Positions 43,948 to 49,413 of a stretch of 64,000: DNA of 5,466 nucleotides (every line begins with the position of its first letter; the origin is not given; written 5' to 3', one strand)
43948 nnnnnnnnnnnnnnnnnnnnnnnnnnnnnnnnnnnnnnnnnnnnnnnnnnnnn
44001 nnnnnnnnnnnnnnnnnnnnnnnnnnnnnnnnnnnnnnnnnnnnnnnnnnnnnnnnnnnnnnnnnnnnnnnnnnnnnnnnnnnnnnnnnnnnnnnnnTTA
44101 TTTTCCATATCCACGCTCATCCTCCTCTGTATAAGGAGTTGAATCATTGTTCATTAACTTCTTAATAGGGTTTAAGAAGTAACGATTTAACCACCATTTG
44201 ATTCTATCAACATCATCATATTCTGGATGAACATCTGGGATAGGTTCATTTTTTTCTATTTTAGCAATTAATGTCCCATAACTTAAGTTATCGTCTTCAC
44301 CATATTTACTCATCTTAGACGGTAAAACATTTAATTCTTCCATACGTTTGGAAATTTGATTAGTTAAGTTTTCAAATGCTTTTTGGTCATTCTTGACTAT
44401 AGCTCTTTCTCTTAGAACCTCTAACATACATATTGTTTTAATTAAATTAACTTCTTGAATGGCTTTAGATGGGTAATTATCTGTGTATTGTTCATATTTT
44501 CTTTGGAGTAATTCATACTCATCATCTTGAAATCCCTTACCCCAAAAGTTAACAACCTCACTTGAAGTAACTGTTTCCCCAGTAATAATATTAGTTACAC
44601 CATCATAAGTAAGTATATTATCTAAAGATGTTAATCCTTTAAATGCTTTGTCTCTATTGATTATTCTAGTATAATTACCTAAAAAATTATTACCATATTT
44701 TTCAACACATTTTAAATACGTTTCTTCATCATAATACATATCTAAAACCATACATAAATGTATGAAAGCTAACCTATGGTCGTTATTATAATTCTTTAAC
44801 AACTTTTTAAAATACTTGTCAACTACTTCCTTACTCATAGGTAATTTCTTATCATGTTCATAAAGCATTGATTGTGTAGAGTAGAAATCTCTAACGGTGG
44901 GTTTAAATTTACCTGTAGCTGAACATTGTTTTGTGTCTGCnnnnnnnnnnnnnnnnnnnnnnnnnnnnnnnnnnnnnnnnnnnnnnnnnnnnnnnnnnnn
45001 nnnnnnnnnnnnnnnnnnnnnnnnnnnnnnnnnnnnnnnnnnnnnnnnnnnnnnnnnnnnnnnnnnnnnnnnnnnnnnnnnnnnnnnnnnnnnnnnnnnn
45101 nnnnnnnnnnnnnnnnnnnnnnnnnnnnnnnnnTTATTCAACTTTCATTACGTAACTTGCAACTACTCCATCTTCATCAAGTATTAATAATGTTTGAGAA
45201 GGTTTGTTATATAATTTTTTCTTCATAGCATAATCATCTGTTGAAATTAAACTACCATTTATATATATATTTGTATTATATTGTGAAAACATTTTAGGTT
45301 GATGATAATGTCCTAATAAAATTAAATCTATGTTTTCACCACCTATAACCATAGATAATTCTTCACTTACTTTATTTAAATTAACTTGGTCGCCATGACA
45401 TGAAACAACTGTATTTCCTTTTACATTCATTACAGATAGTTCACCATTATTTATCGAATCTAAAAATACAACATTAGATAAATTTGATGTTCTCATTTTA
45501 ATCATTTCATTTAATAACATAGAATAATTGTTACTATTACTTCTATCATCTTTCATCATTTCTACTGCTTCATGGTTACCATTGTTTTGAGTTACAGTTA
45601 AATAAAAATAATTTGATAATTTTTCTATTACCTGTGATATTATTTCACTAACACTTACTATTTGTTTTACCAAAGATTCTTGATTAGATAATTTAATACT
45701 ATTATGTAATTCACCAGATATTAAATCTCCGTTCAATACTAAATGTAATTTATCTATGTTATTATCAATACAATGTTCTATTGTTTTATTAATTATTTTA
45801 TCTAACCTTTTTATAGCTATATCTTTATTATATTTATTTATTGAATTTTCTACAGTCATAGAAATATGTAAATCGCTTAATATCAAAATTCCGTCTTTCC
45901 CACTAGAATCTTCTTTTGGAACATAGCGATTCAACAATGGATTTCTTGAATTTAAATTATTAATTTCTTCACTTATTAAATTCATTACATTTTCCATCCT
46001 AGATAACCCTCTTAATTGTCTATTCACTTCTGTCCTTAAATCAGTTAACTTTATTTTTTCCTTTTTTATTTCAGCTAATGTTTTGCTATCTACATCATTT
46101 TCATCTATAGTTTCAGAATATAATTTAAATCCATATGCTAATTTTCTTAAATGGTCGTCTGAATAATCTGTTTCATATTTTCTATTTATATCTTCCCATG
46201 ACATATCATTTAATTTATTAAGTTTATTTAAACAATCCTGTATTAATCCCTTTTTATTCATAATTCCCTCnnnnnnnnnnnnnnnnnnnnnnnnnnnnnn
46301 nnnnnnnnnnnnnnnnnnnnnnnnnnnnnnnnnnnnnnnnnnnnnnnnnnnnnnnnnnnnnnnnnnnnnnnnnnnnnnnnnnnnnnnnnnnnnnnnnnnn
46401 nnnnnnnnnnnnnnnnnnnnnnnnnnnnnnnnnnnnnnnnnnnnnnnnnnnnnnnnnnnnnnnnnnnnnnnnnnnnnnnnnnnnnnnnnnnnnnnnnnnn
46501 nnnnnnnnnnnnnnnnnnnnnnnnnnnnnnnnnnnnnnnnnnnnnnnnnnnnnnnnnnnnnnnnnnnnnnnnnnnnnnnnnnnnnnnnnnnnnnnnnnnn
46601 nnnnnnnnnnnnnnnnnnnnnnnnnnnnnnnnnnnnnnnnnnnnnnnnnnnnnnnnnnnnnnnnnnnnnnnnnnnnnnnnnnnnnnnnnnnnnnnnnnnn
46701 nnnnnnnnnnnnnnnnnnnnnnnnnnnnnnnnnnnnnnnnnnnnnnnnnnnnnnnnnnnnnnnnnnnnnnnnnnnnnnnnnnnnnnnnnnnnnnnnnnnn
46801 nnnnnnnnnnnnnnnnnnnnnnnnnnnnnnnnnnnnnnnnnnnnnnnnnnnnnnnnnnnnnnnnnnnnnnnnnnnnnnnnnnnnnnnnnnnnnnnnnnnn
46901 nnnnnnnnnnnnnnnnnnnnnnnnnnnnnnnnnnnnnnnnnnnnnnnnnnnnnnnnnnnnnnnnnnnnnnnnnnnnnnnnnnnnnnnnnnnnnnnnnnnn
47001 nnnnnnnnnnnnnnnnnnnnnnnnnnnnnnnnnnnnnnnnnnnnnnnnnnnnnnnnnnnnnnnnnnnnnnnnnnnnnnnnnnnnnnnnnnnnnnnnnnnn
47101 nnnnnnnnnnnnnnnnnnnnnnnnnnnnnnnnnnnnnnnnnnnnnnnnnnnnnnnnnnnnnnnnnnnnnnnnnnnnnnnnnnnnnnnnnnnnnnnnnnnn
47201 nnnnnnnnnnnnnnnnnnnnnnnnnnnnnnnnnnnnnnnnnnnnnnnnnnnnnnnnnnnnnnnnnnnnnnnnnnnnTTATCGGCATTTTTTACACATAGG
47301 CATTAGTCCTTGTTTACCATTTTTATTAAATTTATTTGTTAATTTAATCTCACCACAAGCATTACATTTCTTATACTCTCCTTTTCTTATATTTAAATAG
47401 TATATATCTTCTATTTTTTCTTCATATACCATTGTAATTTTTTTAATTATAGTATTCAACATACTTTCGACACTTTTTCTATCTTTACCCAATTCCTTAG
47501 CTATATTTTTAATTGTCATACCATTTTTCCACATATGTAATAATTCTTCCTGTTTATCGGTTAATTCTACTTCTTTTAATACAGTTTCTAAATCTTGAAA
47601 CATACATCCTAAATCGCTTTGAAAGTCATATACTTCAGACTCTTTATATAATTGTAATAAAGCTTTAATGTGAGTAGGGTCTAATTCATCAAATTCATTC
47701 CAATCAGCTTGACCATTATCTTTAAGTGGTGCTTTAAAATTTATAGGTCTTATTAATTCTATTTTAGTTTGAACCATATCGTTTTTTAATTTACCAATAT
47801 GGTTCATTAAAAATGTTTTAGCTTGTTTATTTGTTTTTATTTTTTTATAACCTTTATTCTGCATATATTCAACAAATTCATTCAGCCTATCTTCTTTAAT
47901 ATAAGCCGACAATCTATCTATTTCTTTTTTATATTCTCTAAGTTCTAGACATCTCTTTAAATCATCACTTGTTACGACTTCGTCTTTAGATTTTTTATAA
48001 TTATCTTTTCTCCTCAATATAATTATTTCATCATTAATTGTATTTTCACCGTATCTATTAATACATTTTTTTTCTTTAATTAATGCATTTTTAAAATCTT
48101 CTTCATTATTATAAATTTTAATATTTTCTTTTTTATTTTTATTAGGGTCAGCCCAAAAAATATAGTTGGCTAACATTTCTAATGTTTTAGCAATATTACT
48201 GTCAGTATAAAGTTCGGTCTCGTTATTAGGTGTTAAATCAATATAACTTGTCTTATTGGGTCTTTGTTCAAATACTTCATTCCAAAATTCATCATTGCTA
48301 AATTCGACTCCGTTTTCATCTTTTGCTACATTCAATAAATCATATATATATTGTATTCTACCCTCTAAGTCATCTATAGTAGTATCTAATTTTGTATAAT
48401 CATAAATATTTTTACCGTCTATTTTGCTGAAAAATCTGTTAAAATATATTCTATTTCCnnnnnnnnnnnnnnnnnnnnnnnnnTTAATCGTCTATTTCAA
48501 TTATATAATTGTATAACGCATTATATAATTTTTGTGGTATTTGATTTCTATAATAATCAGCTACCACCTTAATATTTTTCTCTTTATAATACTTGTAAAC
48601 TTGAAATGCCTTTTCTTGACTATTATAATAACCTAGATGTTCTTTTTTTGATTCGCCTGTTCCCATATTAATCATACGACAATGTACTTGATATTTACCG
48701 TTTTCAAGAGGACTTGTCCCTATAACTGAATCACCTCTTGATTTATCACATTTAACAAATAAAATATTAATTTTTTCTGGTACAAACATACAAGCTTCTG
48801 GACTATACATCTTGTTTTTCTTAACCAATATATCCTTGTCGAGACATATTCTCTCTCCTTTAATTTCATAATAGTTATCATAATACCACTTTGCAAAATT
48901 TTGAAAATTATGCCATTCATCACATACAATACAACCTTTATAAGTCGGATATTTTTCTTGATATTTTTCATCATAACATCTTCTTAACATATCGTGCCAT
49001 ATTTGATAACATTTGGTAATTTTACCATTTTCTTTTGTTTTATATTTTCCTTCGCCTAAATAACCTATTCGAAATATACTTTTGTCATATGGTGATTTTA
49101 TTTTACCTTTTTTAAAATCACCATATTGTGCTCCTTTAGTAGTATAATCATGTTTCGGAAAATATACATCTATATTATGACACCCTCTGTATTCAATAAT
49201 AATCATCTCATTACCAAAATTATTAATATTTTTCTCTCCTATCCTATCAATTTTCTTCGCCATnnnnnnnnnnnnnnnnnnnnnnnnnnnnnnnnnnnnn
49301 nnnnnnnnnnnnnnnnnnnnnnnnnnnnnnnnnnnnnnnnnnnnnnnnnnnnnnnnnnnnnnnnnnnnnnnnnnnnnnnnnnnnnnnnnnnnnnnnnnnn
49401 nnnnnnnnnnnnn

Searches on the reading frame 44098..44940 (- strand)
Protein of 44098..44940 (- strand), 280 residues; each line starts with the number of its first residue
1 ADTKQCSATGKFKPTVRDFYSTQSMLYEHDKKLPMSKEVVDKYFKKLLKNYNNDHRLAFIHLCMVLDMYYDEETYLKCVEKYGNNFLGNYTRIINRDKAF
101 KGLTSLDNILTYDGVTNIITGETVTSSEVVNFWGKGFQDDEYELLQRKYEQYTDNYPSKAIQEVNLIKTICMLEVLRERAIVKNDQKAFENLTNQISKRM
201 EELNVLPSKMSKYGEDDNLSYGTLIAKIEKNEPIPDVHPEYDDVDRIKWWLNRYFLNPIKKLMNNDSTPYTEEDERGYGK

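Call 86: search_dna_similar(query=window:44098-44940:-, collection=phages, mode=protein, max_evalue=0.001, max_rows=15)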
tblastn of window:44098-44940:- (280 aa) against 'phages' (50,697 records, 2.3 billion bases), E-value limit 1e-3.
Records with a match: 53; places in all: 53; records where one place covers at least 80% of the query: 36.
Best place of each record, by identity: <60% 53.
By first word of the organism name: Bacillus 31; Clostridioides 6; Mammaliicoccus 4; Staphylococcus 4; Clostridium 3; Thomasclavelia 2; Peptoclostridium 1; Bacteriophage 1; Lysinibacillus 1.
By host as written in the record: Bacillus subtilis BEST7003 9; Bacillus subtilis subsp. subtilis str. 168 5; Bacillus subtilis 5; Bacillus anthracis Sterne 4; Clostridioides difficile 3; - 3; Bacillus subtilis Delta6 3; Clostridium difficile 2; and 16 more.
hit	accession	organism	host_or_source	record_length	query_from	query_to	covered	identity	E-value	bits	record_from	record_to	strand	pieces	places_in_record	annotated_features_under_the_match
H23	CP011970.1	Peptoclostridium phage phiCDIF1296T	Peptoclostridium difficile strain ...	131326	5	274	96%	31.4%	2e-32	131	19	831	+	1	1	putative terminase small subunit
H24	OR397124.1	Clostridioides phage AR1086-1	Clostridioides difficile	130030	5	259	91%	32.4%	2e-32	131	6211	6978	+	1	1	hypothetical protein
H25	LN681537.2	Clostridium phage phiCD211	Clostridium difficile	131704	5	259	91%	32.4%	2e-32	131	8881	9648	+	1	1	hypothetical protein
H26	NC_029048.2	Clostridium phage phiCD211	Clostridium difficile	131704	5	259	91%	32.4%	2e-32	131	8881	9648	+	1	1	hypothetical protein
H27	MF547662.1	Clostridioides phage LIBA6276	Clostridioides difficile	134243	5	264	93%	29.9%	2e-29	122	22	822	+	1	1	hypothetical protein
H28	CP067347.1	Clostridioides phage ES-S-0107-01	Clostridioides sp. ES-S-0107-01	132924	5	264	93%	29.5%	2e-29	122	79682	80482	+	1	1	record has no annotation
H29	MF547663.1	Clostridioides phage LIBA2945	Clostridioides difficile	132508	5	264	93%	29.5%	7e-29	121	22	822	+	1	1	hypothetical protein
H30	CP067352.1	Clostridioides phage ES-S-0173-01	Clostridioides sp. ES-S-0173-01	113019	1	264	94%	28.0%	2e-29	123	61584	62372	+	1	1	record has no annotation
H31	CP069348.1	Clostridioides phage pCD1602_4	water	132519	1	264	94%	26.9%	3e-27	116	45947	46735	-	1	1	record has no annotation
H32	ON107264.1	Bacillus phage BUCT083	Bacillus subtilis subsp. subtilis str. ...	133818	1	273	98%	25.0%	2e-10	67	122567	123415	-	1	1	hypothetical protein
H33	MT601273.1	Bacillus phage vB_BsuS-Goe12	Bacillus subtilis Delta6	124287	1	273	98%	24.7%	6e-11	69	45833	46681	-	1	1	hypothetical: hypothetical protein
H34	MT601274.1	Bacillus phage vB_BsuS-Goe13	Bacillus subtilis Delta6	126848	1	273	98%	24.7%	6e-11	69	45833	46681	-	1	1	hypothetical: hypothetical protein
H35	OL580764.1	Bacillus phage vB_BsuS-Goe14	Bacillus subtilis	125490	1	273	98%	24.7%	2e-10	67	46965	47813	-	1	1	hypothetical protein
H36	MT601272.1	Bacillus phage vB_BsuS-Goe11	Bacillus subtilis Delta6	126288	1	273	98%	24.7%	2e-10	67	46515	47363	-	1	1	hypothetical: hypothetical protein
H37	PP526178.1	Bacillus phage phi3T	Bacillus subtilis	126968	1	273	98%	24.7%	2e-10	67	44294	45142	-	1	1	record has no annotation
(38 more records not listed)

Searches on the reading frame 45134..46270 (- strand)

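Call 63: search_protein_families(library=ncbifam, proteins=[window:45134-46270:-], max_evalue=0.01)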
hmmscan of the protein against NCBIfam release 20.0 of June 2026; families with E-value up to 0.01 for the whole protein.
window:45134-46270:- (378 aa): 1 family
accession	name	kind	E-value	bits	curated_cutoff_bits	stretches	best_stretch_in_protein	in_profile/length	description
TIGR00040.1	yfcE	subfamily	0.003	17.6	56.25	0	279-338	72-130/158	YfcE family phosphodiesterase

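Call 108: search_protein_families(library=pfam, proteins=[window:45134-46270:-], max_evalue=0.001)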
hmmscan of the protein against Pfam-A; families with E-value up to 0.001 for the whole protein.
window:45134-46270:- (378 aa): 2 families
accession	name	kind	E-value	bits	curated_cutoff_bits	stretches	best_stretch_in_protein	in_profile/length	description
PF00149.33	Metallophos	-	4.5e-06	27.7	21.5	1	128-300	3-142/191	Calcineurin-like phosphoesterase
PF12850.12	Metallophos_2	-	8.7e-05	23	27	0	201-339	27-133/154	Calcineurin-like phosphoesterase superfamily domain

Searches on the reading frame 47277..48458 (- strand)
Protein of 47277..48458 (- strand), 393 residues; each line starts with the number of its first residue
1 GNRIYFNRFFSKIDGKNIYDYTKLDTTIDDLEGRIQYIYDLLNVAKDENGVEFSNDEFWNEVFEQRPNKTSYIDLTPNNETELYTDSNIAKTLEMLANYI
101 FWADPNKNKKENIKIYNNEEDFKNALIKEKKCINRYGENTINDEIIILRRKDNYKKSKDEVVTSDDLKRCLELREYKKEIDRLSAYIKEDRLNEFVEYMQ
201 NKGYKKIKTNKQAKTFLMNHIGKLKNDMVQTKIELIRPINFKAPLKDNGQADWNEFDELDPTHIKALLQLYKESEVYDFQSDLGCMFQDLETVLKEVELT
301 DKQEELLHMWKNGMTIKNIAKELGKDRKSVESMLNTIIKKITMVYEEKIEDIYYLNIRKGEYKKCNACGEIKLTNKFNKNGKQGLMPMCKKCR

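Call 63: search_protein_families(library=ncbifam, proteins=[window:47277-48458:-], max_evalue=0.01)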
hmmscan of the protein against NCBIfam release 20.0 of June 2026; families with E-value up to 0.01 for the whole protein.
window:47277-48458:- (393 aa): 4 families
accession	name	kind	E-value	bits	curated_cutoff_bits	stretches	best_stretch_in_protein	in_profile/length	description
TIGR02937.1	sigma70-ECF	superfamily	0.00015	21.4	42.9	1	131-341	50-161/165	sigma-70 family RNA polymerase sigma factor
TIGR01884.1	cas_HTH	subfamily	0.00059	19.3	60.2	1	287-348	128-190/202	CRISPR-associated CARF protein Csa3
TIGR00721.1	tfx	subfamily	0.0015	18.4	60.25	1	297-341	5-49/137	Tfx family DNA-binding protein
TIGR02989.1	Sig-70_gvs1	subfamily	0.0046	16.9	124.55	0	298-339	110-152/158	RNA polymerase sigma-70 factor, Rhodopirellula/Verrucomicrobium family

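Call 108: search_protein_families(library=pfam, proteins=[window:47277-48458:-], max_evalue=0.001)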
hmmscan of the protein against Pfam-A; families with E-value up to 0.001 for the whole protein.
window:47277-48458:- (393 aa): 1 family
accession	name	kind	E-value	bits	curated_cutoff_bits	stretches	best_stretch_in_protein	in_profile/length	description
PF00196.25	GerE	-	0.0005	20.1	23.5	0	299-341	3-45/57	Bacterial regulatory proteins, luxR family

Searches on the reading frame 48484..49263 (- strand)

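Call 31: search_protein_families(library=phrogs, proteins=[window:48484-49263:-], max_evalue=0.001)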
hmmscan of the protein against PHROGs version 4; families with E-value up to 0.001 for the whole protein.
window:48484-49263:- (259 aa): 6 families
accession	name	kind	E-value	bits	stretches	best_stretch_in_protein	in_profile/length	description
phrog_953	-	DNA, RNA and nucleotide metabolism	2.8e-62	212.4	1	74-258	210-389/420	HNH endonuclease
phrog_2081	-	DNA, RNA and nucleotide metabolism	9.6e-40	138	1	8-232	28-260/433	HNH endonuclease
phrog_374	-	DNA, RNA and nucleotide metabolism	4.6e-39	135.7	1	55-258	244-436/617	HNH endonuclease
phrog_30929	-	unknown function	4.2e-15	56.6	1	83-237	36-187/413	-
phrog_3377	-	DNA, RNA and nucleotide metabolism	1.4e-11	45.6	1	77-164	6-88/196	HNH endonuclease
phrog_8790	-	DNA, RNA and nucleotide metabolism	1.7e-08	35.7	1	80-161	20-94/241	restriction endonuclease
